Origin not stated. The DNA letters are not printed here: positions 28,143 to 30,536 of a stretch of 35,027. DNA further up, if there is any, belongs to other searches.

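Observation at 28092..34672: One 34-bp element plus a -10 hexamer occurs three times and defines a predicted regulon (oxidase-ggt, TonB receptor, RidA-2)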

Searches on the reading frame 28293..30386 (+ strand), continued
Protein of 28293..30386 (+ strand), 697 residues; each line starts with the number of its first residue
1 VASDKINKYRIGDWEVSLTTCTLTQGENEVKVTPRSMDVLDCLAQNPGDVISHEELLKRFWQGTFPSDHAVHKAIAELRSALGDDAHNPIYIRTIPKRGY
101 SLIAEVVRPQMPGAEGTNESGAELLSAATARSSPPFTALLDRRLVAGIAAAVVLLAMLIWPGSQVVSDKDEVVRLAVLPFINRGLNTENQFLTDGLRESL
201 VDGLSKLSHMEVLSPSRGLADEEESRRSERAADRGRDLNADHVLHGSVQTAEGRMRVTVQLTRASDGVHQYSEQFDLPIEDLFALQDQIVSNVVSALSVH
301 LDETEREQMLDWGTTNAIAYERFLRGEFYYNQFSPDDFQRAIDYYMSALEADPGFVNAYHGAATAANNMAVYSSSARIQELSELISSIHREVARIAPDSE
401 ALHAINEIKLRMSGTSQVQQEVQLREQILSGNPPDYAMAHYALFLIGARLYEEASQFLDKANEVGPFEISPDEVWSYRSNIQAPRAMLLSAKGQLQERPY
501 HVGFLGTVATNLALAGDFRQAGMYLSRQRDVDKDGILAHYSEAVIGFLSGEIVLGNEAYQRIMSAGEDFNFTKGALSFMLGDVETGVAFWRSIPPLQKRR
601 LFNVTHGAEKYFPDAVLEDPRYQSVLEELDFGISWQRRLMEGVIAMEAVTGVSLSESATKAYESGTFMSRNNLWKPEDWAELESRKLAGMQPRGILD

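Call 29: search_protein_families(library=ncbifam, proteins=[window:28293-30386:+], max_evalue=0.001)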
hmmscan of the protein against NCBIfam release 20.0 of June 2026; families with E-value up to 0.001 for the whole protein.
window:28293-30386:+ (697 aa): 28 families (the best 25 are shown)
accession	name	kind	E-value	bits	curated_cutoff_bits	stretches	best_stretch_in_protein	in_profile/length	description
NF007540.1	PRK10153.1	equivalog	5.1e-33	114.7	400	2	9-116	6-114/516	lysine decarboxylation/transport transcriptional activator CadC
NF009037.0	PRK12370.1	equivalog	1.1e-14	53.7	589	2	8-107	13-110/553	HilA/EilA family virulence transcriptional regulator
NF005568.0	PRK07239.1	equivalog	3.5e-13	49.2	273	1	5-105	279-374/381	uroporphyrinogen-III synthase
NF040689.1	MtrAB_MtrA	equivalog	1.2e-10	41.1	300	1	5-100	120-216/219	MtrAB system response regulator MtrA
NF033117.2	vanR_ACDEGLN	exception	2.7e-10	40.2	350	1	21-101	143-224/226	VanR-ABDEGLN family response regulator transcription factor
NF045944.1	ResRegRpaBCyano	equivalog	3.3e-08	33.2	330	1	10-101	132-226/229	response regulator transcription factor RpaB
NF041733.1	resp_reg_CseB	equivalog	3.2e-07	29.9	350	1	4-100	132-224/228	two-component system response regulator CseB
NF040534.1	resp_reg_YycF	equivalog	3.3e-07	29.8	340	1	5-101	129-226/231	response regulator YycF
NF007005.1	PRK09468.1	equivalog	6.4e-07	29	331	1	7-104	135-233/237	osmolarity response regulator transcription factor OmpR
NF007977.0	PRK10701.1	equivalog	7.4e-07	28.9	330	1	11-104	141-235/241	two-component system response regulator RstA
NF033120.0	vanR_FM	exception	1e-06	28.6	460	1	11-101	137-228/231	vancomycin resistance response regulator transcription factor, VanR-F/VanR-M family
NF000404.1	vanR-D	exception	1.1e-06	28.4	500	1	25-101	152-229/232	vancomycin resistance response regulator transcription factor VanR-D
NF053854.1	RespRegPhoBBctds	equivalog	1.3e-06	28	270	1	6-88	130-213/225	two-component system response regulator PhoB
TIGR01387.1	cztR_silR_copR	subfamily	2e-06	27.6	279.2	1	7-102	123-218/218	heavy metal response regulator transcription factor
NF008378.0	PRK11173.1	equivalog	3e-06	26.7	334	1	4-106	132-236/238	two-component system response regulator ArcA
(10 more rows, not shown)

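Call 62: predict_structure(alignment_id=A1)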
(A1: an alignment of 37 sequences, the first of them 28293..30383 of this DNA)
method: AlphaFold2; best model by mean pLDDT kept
length: 697 residues; sequences in the alignment: 37
mean_pLDDT: 78.7   pTM: 0.62
mean pLDDT of the five models: 78.7, 78.1, 77.6, 74.9, 74.8
residues with pLDDT >= 90: 198; 70-90: 371; 50-70: 58; < 50: 70
segments of 3 or more residues with pLDDT < 50: 1-5, 64-66, 111-140, 160-170, 218-229, 465-467, 692-697
pLDDT, mean of each block of 10 residues (from residue 1): 58 88 86 88 89 86 64 88 84 84 84 32 27 39 66 68 35 78 65 77 74 61 45 77 83 78 79 77 72 76 75 82 83 84 92 90 90 90 93 88 81 71 86 79 90 90 55 74 79 81 89 88 94 91 93 91 94 95 95 86 83 91 91 91 93 92 89 78 70 40
secondary structure, 60 per line:
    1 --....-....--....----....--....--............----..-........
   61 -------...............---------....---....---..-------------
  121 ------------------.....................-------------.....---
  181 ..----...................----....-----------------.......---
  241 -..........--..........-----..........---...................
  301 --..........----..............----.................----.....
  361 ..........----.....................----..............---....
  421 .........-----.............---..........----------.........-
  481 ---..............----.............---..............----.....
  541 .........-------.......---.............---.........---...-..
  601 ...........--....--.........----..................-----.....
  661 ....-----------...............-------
elements in order (helices of 4 or more, strands of 3 or more residues): H3-6 E8-11 E14-17 E22-25 E28-31 H34-45 H53-60 H68-82 E92-95 E99-102 H139-159 E173-177 H187-205 E210-213 H231-237 E242-251 E254-263 E269-278 H282-300 H303-312 H317-330 H335-351 H356-370 H375-395 H400-413 H417-429 H435-447 H451-460 H471-479 H484-497 H502-514 H518-531 H536-549 H557-563 H567-579 H583-591 H599-611 H614-617 H620-628 H633-650 H656-664 H676-690

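Call 65: fold_search(model_id=the predicted structure, library=pdb)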
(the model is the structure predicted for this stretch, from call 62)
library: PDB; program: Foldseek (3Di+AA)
matches with E <= 10: 1311; with E <= 0.001: 28
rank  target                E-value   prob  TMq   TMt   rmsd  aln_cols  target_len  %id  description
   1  5ju7                  1.0e-05  1.00  0.14  0.85   2.6       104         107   34  DNA BINDING DOMAIN OF E.COLI CADC (released 2017-04-26)
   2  8b4b_X                1.1e-05  1.00  0.14  0.88   1.7       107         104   31  ToxR bacterial transcriptional regulator bound to 19 bp ompU promoter DNA (released 2023-08-09)
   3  8b4b_Y                1.5e-05  1.00  0.14  0.88   1.6       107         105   31  ToxR bacterial transcriptional regulator bound to 19 bp ompU promoter DNA (released 2023-08-09)
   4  8b4d_C                1.7e-05  1.00  0.14  0.85   1.5       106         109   33  ToxR bacterial transcriptional regulator bound to 40 bp toxT promoter DNA (released 2023-08-09)
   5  8b4b_W                3.1e-05  1.00  0.14  0.85   1.9       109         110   32  ToxR bacterial transcriptional regulator bound to 19 bp ompU promoter DNA (released 2023-08-09)
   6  8b4c_D                5.2e-05  1.00  0.14  0.85   1.6       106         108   32  ToxR bacterial transcriptional regulator bound to 20 bp toxT promoter DNA (released 2023-08-09)
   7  8b4d_B                5.9e-05  1.00  0.14  0.85   1.7       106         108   32  ToxR bacterial transcriptional regulator bound to 40 bp toxT promoter DNA (released 2023-08-09)
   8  3ly8                  7.0e-05  1.00  0.13  0.25  16.1       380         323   10  Crystal structure of mutant D471E of the periplasmic domain of CadC (released 2011-02-09)
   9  8b4e_A                9.8e-05  1.00  0.13  0.78   2.3       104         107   34  ToxR bacterial transcriptional regulator bound to 25 bp toxT promoter DNA (released 2023-08-09)
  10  3ly9                  1.4e-04  1.00  0.14  0.27  16.5       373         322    9  Crystal structure of mutant D471N of the periplasmic domain of CadC (released 2011-02-09)
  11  7nmb_MODEL_1_A        1.4e-04  1.00  0.13  0.72   3.4       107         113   33  cytoplasmic domain of Vibrio cholerae ToxR (released 2021-10-20)
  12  3lya                  1.7e-04  1.00  0.14  0.28  15.9       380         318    9  Crystal structure of the periplasmic domain of CadC in the presence of K2ReCl6 (released 2011-02-09)
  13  3ly7                  2.4e-04  1.00  0.13  0.26  16.1       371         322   10  Crystal structure of the periplasmic domain of CadC (released 2011-02-09)
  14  9pkq_B                2.6e-04  1.00  0.16  0.22  26.1       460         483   14  Structure of the cytoplasmic domain of unliganded human Tom70, open and closed conformations (released 2026-03-18)
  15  3w1e                  4.3e-04  1.00  0.15  0.28   5.6       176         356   11  Structure of FlgT, a flagellar basal body component protein (released 2013-04-03)
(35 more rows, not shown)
